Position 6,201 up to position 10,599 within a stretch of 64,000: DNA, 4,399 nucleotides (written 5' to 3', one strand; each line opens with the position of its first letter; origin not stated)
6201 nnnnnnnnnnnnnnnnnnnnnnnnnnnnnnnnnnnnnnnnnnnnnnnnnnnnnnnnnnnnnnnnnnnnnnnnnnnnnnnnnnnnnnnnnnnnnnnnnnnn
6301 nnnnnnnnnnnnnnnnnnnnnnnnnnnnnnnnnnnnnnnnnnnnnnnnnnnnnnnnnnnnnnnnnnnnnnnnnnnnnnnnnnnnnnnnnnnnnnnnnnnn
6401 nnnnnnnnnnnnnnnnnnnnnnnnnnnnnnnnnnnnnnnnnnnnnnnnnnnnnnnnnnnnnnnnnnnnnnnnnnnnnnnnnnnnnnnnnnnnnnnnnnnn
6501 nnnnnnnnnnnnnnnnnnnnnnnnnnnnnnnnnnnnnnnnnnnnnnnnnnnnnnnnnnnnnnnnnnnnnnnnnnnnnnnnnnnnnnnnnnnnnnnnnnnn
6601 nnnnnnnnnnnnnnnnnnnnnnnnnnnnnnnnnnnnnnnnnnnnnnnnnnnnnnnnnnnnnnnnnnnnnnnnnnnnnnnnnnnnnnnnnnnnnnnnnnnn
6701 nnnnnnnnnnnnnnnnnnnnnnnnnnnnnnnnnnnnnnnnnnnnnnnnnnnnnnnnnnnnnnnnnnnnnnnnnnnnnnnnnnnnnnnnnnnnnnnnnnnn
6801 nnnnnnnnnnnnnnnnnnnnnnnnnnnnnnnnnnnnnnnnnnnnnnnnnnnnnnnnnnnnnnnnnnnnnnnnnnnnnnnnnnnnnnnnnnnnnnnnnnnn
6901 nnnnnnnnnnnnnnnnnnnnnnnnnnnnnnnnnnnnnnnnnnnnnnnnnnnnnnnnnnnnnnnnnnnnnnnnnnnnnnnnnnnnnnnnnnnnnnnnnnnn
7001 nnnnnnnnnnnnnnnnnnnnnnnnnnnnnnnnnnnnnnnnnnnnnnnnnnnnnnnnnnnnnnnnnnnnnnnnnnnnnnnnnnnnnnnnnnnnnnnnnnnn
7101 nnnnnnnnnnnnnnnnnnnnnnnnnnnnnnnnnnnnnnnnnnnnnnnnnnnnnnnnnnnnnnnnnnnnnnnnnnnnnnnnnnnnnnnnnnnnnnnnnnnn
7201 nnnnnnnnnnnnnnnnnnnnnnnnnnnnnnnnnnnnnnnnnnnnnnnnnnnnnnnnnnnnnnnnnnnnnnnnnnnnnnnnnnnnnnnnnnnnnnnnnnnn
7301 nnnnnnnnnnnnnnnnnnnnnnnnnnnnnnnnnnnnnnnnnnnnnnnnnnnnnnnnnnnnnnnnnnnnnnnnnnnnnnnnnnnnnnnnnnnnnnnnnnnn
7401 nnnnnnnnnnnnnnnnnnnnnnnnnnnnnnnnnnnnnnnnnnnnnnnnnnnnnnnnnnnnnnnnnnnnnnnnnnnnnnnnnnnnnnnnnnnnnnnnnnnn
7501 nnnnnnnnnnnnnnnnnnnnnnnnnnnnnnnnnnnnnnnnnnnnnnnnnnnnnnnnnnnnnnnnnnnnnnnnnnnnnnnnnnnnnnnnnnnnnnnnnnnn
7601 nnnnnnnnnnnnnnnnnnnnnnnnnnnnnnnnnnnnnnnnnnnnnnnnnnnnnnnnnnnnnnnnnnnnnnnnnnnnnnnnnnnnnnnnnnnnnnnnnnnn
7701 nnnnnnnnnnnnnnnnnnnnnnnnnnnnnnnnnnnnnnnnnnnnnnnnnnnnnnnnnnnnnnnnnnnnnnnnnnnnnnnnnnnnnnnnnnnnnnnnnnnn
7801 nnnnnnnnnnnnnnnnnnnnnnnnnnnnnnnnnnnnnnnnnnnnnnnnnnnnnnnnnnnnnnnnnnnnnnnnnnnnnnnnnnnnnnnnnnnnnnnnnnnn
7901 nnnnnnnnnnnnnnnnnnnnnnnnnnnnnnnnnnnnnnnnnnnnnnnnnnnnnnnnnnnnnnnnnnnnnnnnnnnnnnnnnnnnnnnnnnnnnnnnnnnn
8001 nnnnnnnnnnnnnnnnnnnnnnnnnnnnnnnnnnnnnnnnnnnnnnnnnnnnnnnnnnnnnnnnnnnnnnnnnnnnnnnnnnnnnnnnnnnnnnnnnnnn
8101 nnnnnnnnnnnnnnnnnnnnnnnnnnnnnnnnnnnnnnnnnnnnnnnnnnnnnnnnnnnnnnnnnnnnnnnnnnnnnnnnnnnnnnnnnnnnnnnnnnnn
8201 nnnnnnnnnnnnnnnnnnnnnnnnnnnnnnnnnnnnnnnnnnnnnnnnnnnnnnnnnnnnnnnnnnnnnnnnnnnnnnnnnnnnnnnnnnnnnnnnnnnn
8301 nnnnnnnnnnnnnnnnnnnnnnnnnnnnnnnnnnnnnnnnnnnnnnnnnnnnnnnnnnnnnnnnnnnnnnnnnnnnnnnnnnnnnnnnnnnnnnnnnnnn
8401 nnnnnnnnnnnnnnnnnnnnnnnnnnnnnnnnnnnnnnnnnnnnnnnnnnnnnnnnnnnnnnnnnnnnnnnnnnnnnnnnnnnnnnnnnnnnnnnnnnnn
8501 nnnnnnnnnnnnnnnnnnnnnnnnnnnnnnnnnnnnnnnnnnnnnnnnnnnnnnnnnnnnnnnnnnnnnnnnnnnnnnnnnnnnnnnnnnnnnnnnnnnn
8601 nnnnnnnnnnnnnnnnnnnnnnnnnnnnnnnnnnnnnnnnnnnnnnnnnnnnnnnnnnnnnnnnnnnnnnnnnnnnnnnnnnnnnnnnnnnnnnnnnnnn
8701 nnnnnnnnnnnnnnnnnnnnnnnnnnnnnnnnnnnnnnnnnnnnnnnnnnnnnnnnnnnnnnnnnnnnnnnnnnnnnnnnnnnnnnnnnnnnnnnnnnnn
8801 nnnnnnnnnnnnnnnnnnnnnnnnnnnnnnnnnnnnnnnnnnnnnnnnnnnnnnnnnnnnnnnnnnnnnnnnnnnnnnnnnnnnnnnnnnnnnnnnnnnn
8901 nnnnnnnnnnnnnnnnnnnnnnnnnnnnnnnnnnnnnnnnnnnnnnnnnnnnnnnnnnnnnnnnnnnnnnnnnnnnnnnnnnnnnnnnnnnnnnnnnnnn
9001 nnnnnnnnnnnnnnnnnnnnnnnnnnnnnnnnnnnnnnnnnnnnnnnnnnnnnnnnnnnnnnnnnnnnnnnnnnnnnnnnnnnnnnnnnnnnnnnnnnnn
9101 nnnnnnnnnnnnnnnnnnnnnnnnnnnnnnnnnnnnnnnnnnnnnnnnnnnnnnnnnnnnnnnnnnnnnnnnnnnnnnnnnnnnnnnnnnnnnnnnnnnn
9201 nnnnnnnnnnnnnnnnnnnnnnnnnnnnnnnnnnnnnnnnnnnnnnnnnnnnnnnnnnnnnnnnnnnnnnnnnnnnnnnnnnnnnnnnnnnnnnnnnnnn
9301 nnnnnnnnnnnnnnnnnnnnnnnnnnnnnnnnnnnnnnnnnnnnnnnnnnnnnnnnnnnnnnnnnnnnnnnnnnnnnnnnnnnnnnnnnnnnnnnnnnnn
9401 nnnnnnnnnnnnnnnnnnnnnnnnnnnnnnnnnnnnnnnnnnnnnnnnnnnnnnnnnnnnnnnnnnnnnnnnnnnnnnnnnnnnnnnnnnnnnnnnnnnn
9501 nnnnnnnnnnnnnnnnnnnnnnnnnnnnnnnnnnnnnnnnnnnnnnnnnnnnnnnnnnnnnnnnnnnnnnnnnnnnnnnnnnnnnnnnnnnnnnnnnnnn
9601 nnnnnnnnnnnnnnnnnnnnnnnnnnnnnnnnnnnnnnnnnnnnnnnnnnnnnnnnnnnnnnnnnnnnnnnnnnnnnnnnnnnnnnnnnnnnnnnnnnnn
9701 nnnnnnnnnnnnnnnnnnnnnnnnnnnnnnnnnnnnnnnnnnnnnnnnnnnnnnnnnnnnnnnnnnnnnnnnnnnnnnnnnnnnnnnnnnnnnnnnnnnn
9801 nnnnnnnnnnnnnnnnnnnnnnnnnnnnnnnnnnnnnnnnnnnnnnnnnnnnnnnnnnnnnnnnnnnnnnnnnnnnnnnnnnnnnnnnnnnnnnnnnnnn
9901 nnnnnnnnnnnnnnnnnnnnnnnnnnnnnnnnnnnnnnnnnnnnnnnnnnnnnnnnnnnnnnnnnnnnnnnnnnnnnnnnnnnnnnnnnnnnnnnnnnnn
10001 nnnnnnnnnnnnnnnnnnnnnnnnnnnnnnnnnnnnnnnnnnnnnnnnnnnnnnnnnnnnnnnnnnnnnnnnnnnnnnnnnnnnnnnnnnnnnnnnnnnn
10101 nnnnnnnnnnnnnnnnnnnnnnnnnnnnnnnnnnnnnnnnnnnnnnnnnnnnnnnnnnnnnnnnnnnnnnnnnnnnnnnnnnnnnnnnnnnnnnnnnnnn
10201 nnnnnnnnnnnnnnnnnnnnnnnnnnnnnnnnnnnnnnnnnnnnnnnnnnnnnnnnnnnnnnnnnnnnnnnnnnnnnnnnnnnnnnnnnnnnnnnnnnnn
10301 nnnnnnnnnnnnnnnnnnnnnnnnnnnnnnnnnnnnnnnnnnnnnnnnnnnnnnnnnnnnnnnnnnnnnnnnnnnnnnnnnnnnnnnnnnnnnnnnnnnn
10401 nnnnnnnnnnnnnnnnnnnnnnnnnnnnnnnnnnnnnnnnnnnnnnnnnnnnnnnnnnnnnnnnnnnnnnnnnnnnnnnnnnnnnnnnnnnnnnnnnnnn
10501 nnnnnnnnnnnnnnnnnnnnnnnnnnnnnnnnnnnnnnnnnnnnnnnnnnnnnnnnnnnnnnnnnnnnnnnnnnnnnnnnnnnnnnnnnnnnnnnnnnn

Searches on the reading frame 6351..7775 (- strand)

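Call 91: search_protein_families(library=pfam, proteins=[window:6351-7775:-], max_evalue=0.0001)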
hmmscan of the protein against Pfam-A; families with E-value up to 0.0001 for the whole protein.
window:6351-7775:- (474 aa): 2 families
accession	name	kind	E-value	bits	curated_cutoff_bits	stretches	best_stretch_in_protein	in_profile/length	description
PF00120.29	Gln-synt_C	-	1.6e-136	455.3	24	1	106-471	2-344/344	Glutamine synthetase, catalytic domain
PF03951.24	Gln-synt_N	-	2.6e-31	107.5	33.4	1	20-98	4-82/82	Glutamine synthetase, beta-Grasp domain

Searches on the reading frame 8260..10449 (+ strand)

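Call 44: search_protein_families(library=pfam, proteins=[window:8260-10449:+], max_evalue=0.0001)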
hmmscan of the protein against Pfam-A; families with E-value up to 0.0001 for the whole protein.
window:8260-10449:+ (729 aa): 3 families
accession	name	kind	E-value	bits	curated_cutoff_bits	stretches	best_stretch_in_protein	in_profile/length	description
PF11617.13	Cu-binding_MopE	-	4.4e-10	40.1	27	1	173-202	1-29/30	Putative metal-binding motif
PF04151.21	PPC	-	4.1e-06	28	25.9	0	639-709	4-70/70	Bacterial pre-peptidase C-terminal domain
PF00526.23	Dicty_CTDC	-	1.4e-05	25.2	27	1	115-137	2-23/24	Dictyostelium (slime mold) repeat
